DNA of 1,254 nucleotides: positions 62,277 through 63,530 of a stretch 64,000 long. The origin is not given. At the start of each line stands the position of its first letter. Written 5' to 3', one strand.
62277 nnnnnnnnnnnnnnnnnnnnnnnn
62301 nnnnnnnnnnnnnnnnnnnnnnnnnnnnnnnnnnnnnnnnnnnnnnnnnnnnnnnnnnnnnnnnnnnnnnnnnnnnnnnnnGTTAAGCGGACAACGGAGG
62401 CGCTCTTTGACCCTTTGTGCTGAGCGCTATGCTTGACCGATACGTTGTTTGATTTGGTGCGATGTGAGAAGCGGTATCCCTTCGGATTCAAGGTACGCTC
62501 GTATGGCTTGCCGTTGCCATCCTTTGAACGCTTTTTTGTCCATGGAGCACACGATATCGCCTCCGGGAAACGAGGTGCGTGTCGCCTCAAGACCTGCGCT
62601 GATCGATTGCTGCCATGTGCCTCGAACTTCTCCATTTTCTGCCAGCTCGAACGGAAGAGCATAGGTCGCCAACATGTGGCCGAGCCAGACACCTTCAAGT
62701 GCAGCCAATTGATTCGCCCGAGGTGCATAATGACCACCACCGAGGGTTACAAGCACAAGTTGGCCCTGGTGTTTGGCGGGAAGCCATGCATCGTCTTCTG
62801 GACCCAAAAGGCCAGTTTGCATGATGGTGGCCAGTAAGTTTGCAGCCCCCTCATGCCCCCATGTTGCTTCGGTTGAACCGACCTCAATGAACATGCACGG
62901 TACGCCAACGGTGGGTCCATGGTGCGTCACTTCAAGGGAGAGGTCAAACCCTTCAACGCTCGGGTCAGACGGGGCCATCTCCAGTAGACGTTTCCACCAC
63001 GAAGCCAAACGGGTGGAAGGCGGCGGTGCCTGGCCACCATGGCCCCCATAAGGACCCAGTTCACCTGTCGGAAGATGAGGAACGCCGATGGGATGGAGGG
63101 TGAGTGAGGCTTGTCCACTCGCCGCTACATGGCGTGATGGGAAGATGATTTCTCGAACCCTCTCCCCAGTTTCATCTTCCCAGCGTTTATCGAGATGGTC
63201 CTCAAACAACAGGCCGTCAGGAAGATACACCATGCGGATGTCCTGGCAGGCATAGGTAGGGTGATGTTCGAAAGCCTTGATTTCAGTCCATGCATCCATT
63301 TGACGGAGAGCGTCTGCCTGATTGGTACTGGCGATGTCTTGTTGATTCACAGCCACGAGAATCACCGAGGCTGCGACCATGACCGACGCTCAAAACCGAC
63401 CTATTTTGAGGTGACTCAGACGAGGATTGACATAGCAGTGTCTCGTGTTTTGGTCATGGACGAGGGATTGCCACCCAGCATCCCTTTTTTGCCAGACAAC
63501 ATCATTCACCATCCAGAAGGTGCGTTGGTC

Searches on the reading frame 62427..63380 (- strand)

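Call 79: search_protein_families(library=pfam, proteins=[window:62427-63380:-], max_evalue=0.00001)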
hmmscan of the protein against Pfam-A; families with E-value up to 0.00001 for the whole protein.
window:62427-63380:- (317 aa): 1 family
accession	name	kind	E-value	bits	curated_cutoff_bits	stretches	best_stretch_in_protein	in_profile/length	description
PF04414.18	tRNA_deacylase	-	6e-42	143.9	33.6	1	72-304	2-204/205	D-aminoacyl-tRNA deacylase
